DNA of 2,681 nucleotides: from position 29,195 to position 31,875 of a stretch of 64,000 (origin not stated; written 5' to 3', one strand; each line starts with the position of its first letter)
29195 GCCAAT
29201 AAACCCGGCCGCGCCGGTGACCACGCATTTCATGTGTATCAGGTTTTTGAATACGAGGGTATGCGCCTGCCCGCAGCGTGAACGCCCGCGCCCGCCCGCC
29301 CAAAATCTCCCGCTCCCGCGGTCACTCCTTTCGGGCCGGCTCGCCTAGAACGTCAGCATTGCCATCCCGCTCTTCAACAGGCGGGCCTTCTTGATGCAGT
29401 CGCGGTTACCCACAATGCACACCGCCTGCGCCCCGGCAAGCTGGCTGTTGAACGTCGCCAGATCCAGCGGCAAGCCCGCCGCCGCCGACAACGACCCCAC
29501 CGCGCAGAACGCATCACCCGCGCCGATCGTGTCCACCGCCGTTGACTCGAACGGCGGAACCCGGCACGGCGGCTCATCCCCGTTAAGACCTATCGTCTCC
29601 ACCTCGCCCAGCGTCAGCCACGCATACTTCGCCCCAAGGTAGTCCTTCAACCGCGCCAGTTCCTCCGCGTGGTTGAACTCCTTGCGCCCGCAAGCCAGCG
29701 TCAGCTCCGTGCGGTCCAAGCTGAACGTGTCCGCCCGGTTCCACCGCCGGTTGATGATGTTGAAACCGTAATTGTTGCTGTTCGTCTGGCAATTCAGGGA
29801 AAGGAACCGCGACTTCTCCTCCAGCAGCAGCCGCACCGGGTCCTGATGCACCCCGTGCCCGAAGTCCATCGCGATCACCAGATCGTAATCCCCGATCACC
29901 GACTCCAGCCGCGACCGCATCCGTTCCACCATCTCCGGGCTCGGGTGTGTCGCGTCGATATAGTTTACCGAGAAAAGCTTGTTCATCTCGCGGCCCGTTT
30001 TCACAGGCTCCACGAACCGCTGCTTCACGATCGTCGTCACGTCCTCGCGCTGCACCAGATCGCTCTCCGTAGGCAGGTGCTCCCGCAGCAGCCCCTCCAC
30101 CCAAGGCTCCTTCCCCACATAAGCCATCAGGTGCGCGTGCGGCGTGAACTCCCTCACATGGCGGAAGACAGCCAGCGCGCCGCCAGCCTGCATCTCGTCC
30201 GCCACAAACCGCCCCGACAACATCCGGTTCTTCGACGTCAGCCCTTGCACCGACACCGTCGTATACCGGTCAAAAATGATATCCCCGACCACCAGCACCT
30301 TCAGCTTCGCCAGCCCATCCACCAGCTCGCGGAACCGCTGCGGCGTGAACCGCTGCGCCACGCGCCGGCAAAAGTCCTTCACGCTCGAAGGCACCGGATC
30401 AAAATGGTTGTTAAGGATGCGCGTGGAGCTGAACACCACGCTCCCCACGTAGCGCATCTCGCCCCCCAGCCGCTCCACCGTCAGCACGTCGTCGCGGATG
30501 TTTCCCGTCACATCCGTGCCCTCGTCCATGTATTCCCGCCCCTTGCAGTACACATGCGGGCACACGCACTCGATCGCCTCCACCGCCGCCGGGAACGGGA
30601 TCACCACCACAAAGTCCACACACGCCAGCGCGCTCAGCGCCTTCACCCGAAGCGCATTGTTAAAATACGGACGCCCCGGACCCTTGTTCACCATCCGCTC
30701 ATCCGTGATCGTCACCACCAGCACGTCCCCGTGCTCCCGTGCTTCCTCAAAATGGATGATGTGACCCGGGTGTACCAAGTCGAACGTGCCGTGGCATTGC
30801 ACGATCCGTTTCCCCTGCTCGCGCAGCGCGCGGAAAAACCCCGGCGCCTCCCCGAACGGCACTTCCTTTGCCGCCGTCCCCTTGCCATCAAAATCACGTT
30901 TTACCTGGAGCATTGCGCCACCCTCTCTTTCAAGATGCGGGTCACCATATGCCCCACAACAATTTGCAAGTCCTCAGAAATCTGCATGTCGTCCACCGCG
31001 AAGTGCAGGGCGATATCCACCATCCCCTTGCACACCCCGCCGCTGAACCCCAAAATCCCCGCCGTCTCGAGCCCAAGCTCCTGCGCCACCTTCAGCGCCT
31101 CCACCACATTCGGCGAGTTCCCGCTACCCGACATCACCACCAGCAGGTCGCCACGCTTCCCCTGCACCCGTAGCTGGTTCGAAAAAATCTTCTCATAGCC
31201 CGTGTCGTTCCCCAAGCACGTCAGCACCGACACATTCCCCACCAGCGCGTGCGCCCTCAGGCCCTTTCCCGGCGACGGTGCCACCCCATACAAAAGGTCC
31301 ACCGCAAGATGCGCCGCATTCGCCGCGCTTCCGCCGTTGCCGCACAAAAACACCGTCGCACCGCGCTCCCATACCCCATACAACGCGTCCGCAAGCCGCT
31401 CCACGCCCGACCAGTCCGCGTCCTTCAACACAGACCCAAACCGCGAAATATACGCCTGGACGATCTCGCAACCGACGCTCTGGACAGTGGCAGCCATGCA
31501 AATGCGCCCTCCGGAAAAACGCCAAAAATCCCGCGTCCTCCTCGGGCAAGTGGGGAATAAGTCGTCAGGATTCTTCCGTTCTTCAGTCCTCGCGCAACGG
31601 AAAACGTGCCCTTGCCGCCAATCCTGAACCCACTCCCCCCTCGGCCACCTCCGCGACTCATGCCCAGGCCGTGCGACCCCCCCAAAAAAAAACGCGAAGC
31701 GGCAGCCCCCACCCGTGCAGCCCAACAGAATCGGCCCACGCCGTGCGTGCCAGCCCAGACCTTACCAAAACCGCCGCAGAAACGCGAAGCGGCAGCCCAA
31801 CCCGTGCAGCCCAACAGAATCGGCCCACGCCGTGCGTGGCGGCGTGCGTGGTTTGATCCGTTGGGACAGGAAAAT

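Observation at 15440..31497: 16-kb methylation-heavy glycan locus combining GDP-hexose and heptose activation, with no export, polymerase or priming genes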

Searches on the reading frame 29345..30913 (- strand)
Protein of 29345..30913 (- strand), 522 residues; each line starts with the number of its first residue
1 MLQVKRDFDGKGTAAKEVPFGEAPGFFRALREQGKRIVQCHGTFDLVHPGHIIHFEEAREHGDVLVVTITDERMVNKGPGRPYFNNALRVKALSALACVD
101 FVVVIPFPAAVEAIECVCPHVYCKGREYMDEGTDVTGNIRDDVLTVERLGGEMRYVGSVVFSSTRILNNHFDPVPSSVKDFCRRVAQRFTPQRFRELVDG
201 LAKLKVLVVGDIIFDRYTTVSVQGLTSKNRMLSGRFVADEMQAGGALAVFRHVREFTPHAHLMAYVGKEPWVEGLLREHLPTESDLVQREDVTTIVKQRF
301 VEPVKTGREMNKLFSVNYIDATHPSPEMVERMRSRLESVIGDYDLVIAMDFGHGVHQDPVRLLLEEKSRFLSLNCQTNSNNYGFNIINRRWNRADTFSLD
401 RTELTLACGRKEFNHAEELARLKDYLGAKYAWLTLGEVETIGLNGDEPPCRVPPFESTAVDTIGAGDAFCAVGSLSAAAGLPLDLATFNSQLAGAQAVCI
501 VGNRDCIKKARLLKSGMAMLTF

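Call 4: search_protein_families(library=pfam, proteins=[window:29345-30913:-], max_evalue=0.01)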
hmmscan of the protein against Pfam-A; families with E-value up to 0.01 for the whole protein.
window:29345-30913:- (522 aa): 2 families
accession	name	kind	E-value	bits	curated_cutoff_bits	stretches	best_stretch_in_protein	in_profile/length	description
PF01467.32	CTP_transf_like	-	3e-10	40.9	21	1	41-107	3-68/133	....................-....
PF00294.29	PfkB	-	5.2e-09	36.3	25.8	1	390-508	180-300/302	pfkB family carbohydrate kinase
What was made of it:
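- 29345..30913 (-): g12: nucleotidyltransferase (HldC-like) plus PfkB kinase (HldA-like) fusion, in the reverse domain order to HldE (522 aa). CTP_transf_like covers residues 41-107 and PfkB covers 390-508 (call 4).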

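Call 11: search_protein_families(library=ncbifam, proteins=[window:29345-30913:-], max_evalue=0.001)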
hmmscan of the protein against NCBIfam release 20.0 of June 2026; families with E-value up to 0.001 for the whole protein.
window:29345-30913:- (522 aa): 8 families
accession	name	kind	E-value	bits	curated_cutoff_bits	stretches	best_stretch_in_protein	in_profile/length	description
NF008454.0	PRK11316.1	equivalog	1.2e-29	103.2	521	2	28-138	333-443/475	bifunctional D-glycero-beta-D-manno-heptose-7-phosphate kinase/D-glycero-beta-D-manno-heptose 1-phosphate adenylyltransferase HldE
TIGR02199.1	rfaE_dom_II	equivalog_domain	1.7e-23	83.1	181.5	1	29-164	5-136/144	D-glycero-beta-D-manno-heptose 1-phosphate adenylyltransferase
TIGR02198.1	rfaE_dom_I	equivalog_domain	3.4e-20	72.4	345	1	201-504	5-303/315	D-glycero-beta-D-manno-heptose-7-phosphate kinase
TIGR00125.1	cyt_tran_rel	domain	3.5e-10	39.9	27.7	1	38-99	2-62/65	adenylyltransferase/cytidyltransferase family protein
TIGR01518.1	g3p_cytidyltrns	equivalog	5.9e-07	29.6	165.4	1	40-103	3-66/125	glycerol-3-phosphate cytidylyltransferase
TIGR02152.1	D_ribokin_bact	equivalog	4.5e-06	26.2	299.65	1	392-508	174-291/298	ribokinase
NF001985.0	PRK00777.1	subfamily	1.1e-05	25.5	104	1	40-93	9-62/157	pantetheine-phosphate adenylyltransferase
NF007321.0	PRK09813.1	equivalog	0.00025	20.6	247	1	410-485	168-242/261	fructoselysine 6-kinase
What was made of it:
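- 29345..30913 (-): HldE and rfaE domain models are the best NCBIfam hits but fall below their cut-offs (call 11).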

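Call 17: find_homologous_proteins(query=window:29345-30910:-)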
Query window:29345-30910:- (521 aa): 2543 proteins with E <= 0.001 among 8000 candidates; the best 120 are listed.
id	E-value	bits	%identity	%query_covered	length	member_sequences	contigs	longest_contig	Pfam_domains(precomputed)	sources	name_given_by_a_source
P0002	0.0e+0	1200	100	100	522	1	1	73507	PF01467.33,PF00294.30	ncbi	-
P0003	1.0e-223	762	65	99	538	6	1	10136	PF01467.33,PF00294.30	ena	-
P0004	2.4e-222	757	63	98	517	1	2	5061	PF01467.33,PF00294.30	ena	-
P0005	1.4e-216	738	64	97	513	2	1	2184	PF01467.33,PF00294.30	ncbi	-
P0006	1.5e-216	738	61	98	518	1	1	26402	PF01467.33,PF00294.30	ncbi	-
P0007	1.8e-216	738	63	98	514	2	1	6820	PF01467.33,PF00294.30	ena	-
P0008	2.0e-216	738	63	98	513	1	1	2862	PF01467.33,PF00294.30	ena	-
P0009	3.9e-215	734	64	97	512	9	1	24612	PF01467.33,PF00294.30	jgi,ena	-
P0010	1.1e-214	732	63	98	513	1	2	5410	PF01467.33,PF00294.30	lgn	-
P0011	1.9e-214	731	63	97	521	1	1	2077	PF01467.33,PF00294.30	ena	-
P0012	3.1e-214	731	62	98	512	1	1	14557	PF01467.33,PF00294.30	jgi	jgi:cytidyltransferase-like protein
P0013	2.4e-213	728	62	98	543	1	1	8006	PF01467.33,PF00294.30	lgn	-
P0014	3.2e-213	727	60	98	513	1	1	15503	PF01467.33,PF00294.30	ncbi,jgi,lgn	ncbi:MAG: PfkB family carbohydrate kinase [Candidatus Omnitrophota bacterium]|jgi:rfaE bifunctional 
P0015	4.1e-213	727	62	98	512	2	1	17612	PF01467.33,PF00294.30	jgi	jgi:cytidyltransferase-like protein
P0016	5.1e-213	727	63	98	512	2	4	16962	PF01467.33,PF00294.30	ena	-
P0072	2.6e-208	711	62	98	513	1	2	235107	PF01467.33,PF00294.30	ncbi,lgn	-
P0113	6.9e-206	703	59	97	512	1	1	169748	PF01467.33,PF00294.30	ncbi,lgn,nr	ncbi:cytidyltransferase [Opitutaceae bacterium EW11]|nr:cytidyltransferase [Opitutaceae bacterium EW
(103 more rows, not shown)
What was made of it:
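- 29345..30913 (-): 2,543 hits below E 0.001; the 120 best listed are about 60% identical and almost all carry the same two Pfam domains (call 17).
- Tried and rejected: The closest named relatives of g12 are Opitutaceae, Opitutus and other Verrucomicrobiota (call 17).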

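Call 18: find_encoding_contigs(protein=P0113, flank=10000, max_places=2)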
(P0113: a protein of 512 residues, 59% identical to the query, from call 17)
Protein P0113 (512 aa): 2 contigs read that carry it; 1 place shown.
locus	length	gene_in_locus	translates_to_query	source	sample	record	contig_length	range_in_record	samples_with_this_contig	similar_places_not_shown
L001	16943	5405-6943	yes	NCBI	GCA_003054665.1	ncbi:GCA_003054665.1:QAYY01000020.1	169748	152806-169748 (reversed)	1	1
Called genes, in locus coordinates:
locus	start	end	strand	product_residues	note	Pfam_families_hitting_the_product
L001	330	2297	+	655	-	PF13424:TPR_12 (weak), PF13432:TPR_16, PF14559:TPR_19 (weak), PF13414:TPR_11 (weak), PF13432:TPR_16 (weak), PF13424:TPR_12 (weak), PF13432:TPR_16, PF13844:Glyco_transf_41, +16 more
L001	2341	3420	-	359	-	-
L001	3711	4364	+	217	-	PF13580:SIS_2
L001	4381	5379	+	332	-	PF01370:Epimerase, PF04321:RmlD_sub_bind, PF16363:GDP_Man_Dehyd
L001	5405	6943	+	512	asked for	PF01467:CTP_transf_like, PF00294:PfkB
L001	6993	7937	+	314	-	PF01073:3Beta_HSD, PF01370:Epimerase, PF02719:Polysacc_synt_2 (weak), PF04321:RmlD_sub_bind, PF13460:NAD_binding_10 (weak), PF16363:GDP_Man_Dehyd, PF07993:NAD_binding_4 (weak)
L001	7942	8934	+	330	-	PF00676:E1_dh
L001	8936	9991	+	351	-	PF02779:Transket_pyr, PF02780:Transketolase_C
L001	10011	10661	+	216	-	PF13489:Methyltransf_23 (weak), PF13649:Methyltransf_25, PF13847:Methyltransf_31, PF08241:Methyltransf_11, PF08242:Methyltransf_12 (weak)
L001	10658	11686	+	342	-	PF08240:ADH_N, PF16912:Glu_dehyd_C (weak), PF00107:ADH_zinc_N, PF13602:ADH_zinc_N_2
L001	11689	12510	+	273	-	PF00106:adh_short, PF13561:adh_short_C2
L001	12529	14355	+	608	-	PF02776:TPP_enzyme_N, PF00205:TPP_enzyme_M, PF02775:TPP_enzyme_C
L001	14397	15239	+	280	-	PF05050:Methyltransf_21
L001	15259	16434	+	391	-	-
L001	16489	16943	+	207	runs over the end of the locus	PF05050:Methyltransf_21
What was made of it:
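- A TPR + GT41 (OGT-like) gene lies near the cassette in L001 (call 18).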

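Call 19: find_encoding_contigs(protein=P0072, flank=10000, max_places=2)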
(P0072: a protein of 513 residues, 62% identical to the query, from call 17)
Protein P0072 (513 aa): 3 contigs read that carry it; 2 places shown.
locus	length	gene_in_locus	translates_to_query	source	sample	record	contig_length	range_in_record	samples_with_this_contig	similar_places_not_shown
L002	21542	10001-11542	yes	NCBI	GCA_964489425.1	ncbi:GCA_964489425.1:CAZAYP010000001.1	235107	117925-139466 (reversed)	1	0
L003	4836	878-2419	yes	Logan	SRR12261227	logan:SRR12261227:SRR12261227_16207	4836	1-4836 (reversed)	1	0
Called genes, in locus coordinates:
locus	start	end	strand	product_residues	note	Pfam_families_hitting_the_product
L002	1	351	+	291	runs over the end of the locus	PF00753:Lactamase_B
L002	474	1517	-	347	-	PF01351:RNase_HII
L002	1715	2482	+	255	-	-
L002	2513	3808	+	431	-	PF10082:BBP2_2, PF13609:Porin_4 (faint)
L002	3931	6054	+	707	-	PF02706:Wzz (weak), PF13807:GNVR, PF01656:CbiA (weak), PF10609:ParA, PF13614:AAA_31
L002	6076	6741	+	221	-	PF02563:Poly_export, PF10531:SLBB, PF22461:SLBB_2 (weak)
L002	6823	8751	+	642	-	PF04932:Wzy_C, PF07719:TPR_2 (faint), PF13428:TPR_14 (faint), PF13414:TPR_11 (faint)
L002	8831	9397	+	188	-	PF12802:MarR_2 (weak)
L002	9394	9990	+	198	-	PF13580:SIS_2, PF01380:SIS (faint)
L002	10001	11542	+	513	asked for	PF01467:CTP_transf_like, PF00294:PfkB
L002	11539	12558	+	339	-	PF01370:Epimerase, PF02719:Polysacc_synt_2 (faint), PF04321:RmlD_sub_bind, PF16363:GDP_Man_Dehyd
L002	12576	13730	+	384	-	PF00155:Aminotran_1_2 (weak), PF01041:DegT_DnrJ_EryC1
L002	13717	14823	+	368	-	PF01041:DegT_DnrJ_EryC1, PF00266:Aminotran_5 (weak)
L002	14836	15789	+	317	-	PF01073:3Beta_HSD, PF01370:Epimerase, PF02719:Polysacc_synt_2 (weak), PF04321:RmlD_sub_bind, PF13460:NAD_binding_10, PF16363:GDP_Man_Dehyd, PF07993:NAD_binding_4 (weak)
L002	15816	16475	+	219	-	PF13489:Methyltransf_23, PF00891:Methyltransf_2 (weak), PF01209:Ubie_methyltran, PF07021:MetW, PF13847:Methyltransf_31, PF08241:Methyltransf_11, PF08242:Methyltransf_12, PF13649:Methyltransf_25, +2 more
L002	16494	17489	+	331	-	PF00676:E1_dh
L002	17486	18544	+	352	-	PF02779:Transket_pyr, PF02780:Transketolase_C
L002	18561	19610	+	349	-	PF08240:ADH_N, PF00107:ADH_zinc_N, PF13602:ADH_zinc_N_2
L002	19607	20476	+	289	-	PF00977:His_biosynth, PF03060:NMO (faint)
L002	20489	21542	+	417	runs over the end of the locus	-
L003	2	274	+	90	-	?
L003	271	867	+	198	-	PF13580:SIS_2, PF01380:SIS (faint)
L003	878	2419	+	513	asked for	PF01467:CTP_transf_like, PF00294:PfkB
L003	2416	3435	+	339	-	PF01370:Epimerase, PF02719:Polysacc_synt_2 (faint), PF04321:RmlD_sub_bind, PF16363:GDP_Man_Dehyd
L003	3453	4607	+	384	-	PF00155:Aminotran_1_2 (weak), PF01041:DegT_DnrJ_EryC1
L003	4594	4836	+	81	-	?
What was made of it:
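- The heptose cassette sits beside Wzz/GNVR, Poly_export and Wzy_C in L002 (call 19). The heptose cassette lies beside Wza/Wzz/Wzy_C in L002 (call 19).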

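Call 55: find_encoding_contigs(protein=P0003, flank=10000, max_places=2)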
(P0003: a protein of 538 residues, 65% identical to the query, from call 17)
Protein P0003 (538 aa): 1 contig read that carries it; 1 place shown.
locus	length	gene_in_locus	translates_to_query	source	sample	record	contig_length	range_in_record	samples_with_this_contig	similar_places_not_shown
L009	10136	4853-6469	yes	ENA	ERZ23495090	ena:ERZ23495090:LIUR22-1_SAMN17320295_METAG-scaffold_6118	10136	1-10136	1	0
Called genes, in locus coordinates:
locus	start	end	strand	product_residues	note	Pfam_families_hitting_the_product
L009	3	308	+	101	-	?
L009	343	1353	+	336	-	PF01370:Epimerase, PF02719:Polysacc_synt_2 (weak), PF04321:RmlD_sub_bind, PF16363:GDP_Man_Dehyd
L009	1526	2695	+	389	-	PF01041:DegT_DnrJ_EryC1, PF01212:Beta_elim_lyase (weak)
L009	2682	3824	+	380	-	PF01041:DegT_DnrJ_EryC1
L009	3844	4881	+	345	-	PF01073:3Beta_HSD, PF01370:Epimerase, PF02719:Polysacc_synt_2 (weak), PF04321:RmlD_sub_bind, PF07993:NAD_binding_4 (faint), PF13460:NAD_binding_10 (weak), PF16363:GDP_Man_Dehyd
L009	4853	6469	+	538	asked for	PF01467:CTP_transf_like, PF00294:PfkB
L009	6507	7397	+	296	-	PF13292:DXP_synthase_N (faint), PF00456:Transketolase_N, PF00676:E1_dh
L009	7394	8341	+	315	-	PF02779:Transket_pyr, PF02780:Transketolase_C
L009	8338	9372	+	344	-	PF08240:ADH_N, PF00107:ADH_zinc_N, PF13602:ADH_zinc_N_2 (weak)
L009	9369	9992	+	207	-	-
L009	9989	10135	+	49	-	?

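Call 56: find_encoding_contigs(protein=P0006, flank=10000, max_places=2)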
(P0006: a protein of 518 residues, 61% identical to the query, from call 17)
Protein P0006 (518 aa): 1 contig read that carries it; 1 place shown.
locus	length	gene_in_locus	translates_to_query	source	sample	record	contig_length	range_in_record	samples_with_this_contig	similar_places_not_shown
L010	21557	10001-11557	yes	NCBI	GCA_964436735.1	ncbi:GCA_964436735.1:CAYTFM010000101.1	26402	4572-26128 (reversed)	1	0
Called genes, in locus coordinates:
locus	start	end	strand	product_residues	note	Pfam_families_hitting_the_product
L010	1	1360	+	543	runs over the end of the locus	?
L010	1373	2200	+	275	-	PF13489:Methyltransf_23, PF13847:Methyltransf_31 (weak), PF08241:Methyltransf_11, PF08242:Methyltransf_12 (faint), PF13649:Methyltransf_25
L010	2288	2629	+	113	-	-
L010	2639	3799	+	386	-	PF01522:Polysacc_deac_1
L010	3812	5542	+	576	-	PF02310:B12-binding, PF04055:Radical_SAM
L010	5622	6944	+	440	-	PF13524:Glyco_trans_1_2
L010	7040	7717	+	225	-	PF13489:Methyltransf_23, PF02353:CMAS (weak), PF05175:MTS, PF13847:Methyltransf_31, PF08241:Methyltransf_11, PF08242:Methyltransf_12, PF13649:Methyltransf_25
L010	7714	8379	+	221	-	PF13489:Methyltransf_23, PF13847:Methyltransf_31, PF08241:Methyltransf_11, PF08242:Methyltransf_12, PF13649:Methyltransf_25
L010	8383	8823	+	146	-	PF22674:C2185-like_N (faint)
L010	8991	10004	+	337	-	PF01370:Epimerase, PF16363:GDP_Man_Dehyd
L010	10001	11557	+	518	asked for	PF01467:CTP_transf_like, PF00294:PfkB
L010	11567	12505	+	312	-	PF01073:3Beta_HSD, PF01370:Epimerase, PF02719:Polysacc_synt_2 (faint), PF04321:RmlD_sub_bind, PF05368:NmrA (weak), PF13460:NAD_binding_10, PF16363:GDP_Man_Dehyd, PF07993:NAD_binding_4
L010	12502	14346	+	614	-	-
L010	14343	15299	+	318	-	PF04321:RmlD_sub_bind, PF01370:Epimerase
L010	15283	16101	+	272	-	PF00456:Transketolase_N, PF13292:DXP_synthase_N (weak), PF00676:E1_dh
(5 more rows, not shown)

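Call 57: find_encoding_contigs(protein=P0009, flank=10000, max_places=2)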
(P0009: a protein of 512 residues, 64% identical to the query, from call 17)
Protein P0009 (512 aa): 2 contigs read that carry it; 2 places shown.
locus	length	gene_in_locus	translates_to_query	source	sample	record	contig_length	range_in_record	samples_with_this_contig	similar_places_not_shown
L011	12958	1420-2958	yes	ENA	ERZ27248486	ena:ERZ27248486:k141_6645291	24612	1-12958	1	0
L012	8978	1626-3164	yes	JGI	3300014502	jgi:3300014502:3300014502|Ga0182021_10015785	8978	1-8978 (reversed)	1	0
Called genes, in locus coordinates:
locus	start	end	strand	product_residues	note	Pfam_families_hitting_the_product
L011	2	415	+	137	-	?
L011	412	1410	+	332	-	PF01370:Epimerase, PF04321:RmlD_sub_bind, PF16363:GDP_Man_Dehyd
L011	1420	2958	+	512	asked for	PF01467:CTP_transf_like, PF00294:PfkB (weak)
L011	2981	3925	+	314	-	PF01073:3Beta_HSD, PF01370:Epimerase, PF04321:RmlD_sub_bind, PF13460:NAD_binding_10 (faint), PF16363:GDP_Man_Dehyd, PF07993:NAD_binding_4 (weak)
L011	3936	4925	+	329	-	PF00676:E1_dh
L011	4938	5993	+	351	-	PF02779:Transket_pyr, PF02780:Transketolase_C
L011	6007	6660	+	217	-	PF13847:Methyltransf_31, PF08241:Methyltransf_11, PF08242:Methyltransf_12 (faint), PF13649:Methyltransf_25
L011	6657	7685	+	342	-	PF08240:ADH_N, PF16912:Glu_dehyd_C (weak), PF00107:ADH_zinc_N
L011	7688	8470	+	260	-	PF00106:adh_short, PF08659:KR (weak), PF13561:adh_short_C2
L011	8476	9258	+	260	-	PF00456:Transketolase_N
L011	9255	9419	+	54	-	-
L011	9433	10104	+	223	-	PF05711:TylF, PF13578:Methyltransf_24 (weak)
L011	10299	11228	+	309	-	PF02779:Transket_pyr, PF02780:Transketolase_C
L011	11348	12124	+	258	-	PF05050:Methyltransf_21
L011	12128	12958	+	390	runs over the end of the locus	PF13489:Methyltransf_23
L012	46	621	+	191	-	PF13580:SIS_2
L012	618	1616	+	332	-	PF01370:Epimerase, PF04321:RmlD_sub_bind, PF16363:GDP_Man_Dehyd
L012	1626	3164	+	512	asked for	PF01467:CTP_transf_like, PF00294:PfkB (weak)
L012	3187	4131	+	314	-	PF01073:3Beta_HSD, PF01370:Epimerase, PF04321:RmlD_sub_bind, PF13460:NAD_binding_10 (faint), PF16363:GDP_Man_Dehyd, PF07993:NAD_binding_4 (weak)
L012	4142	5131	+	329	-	PF00676:E1_dh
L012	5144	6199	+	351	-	PF02779:Transket_pyr, PF02780:Transketolase_C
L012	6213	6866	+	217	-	PF13847:Methyltransf_31, PF08241:Methyltransf_11, PF08242:Methyltransf_12 (faint), PF13649:Methyltransf_25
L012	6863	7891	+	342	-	PF08240:ADH_N, PF16912:Glu_dehyd_C (weak), PF00107:ADH_zinc_N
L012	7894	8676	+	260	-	PF00106:adh_short, PF08659:KR (weak), PF13561:adh_short_C2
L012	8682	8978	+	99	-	?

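Call 83: search_solved_structures(query=window:29345-30910:-, max_evalue=0.00001)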
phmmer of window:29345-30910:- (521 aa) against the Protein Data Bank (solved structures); distinct sequences matched with E-value up to 0.00001: 3.
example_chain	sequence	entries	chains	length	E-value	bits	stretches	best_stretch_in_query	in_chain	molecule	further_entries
3elb_A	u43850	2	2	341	3.3e-13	52.5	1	37-114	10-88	Ethanolamine-phosphate cytidylyltransferase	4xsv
5x9q_A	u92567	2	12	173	3.8e-11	45.7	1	36-129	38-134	Putative cytidylyltransferase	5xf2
3glv_A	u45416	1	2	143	8.3e-06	28.1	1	37-145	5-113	Lipopolysaccharide core biosynthesis protein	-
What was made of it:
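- The nucleotidyltransferase half is slightly closer to an ethanolamine-phosphate cytidylyltransferase than to HldC (call 83).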

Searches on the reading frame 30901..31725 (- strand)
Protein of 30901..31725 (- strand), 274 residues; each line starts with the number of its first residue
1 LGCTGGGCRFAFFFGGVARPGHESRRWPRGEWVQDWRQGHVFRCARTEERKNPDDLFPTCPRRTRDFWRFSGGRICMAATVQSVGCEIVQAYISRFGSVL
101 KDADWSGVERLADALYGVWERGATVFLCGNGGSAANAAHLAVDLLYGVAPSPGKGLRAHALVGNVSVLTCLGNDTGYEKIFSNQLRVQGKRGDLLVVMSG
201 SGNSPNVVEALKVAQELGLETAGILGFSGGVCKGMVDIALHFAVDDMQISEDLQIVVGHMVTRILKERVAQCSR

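Call 4: search_protein_families(library=pfam, proteins=[window:30901-31725:-], max_evalue=0.01)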
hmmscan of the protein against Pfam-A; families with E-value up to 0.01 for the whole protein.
window:30901-31725:- (274 aa): 1 family
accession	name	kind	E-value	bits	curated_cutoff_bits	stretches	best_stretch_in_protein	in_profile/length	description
PF13580.11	SIS_2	-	8.6e-23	81.3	27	1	95-225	8-137/138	SIS domain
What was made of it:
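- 30901..31497 (-): g13: GmhA-like SIS-domain sugar-phosphate isomerase (198 aa). SIS_2 scores 81 bits (call 4).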

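Call 11: search_protein_families(library=ncbifam, proteins=[window:30901-31725:-], max_evalue=0.001)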
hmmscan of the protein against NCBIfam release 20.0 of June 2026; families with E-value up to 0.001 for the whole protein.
window:30901-31725:- (274 aa): 9 families
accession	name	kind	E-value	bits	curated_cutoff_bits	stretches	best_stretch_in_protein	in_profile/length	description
TIGR00441.1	gmhA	equivalog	3.1e-32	111.8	209.45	1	118-263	7-151/154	D-sedoheptulose 7-phosphate isomerase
NF010546.0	PRK13936.1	equivalog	2.1e-25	89.6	276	1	119-236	40-156/197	phosphoheptose isomerase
NF001628.0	PRK00414.1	equivalog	1.5e-23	83.4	265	1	102-266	24-187/192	D-sedoheptulose 7-phosphate isomerase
NF010547.0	PRK13938.1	equivalog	2.3e-23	82.9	320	1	110-262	33-184/196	D-sedoheptulose 7-phosphate isomerase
NF008138.0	PRK10886.1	equivalog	2.6e-16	59.9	352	1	112-236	31-154/196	DnaA initiator-associating protein DiaA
NF002805.0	PRK02947.1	subfamily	5.8e-05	22.4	135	1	98-224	13-140/247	sugar isomerase domain-containing protein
NF041755.1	RuMP_HxlAB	equivalog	0.00022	20.3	500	0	190-238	287-335/391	bifunctional 3-hexulose-6-phosphate synthase/6-phospho-3-hexuloisomerase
TIGR03127.2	RuMP_HxlB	equivalog_domain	0.00057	19.8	160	0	190-222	71-103/178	6-phospho-3-hexuloisomerase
NF003915.0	PRK05441.1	subfamily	0.0007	18.7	168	1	188-239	128-179/300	N-acetylmuramic acid 6-phosphate etherase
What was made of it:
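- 30901..31497 (-): TIGR00441 gmhA scores 112 bits, below its cut-off of 209 (call 11).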
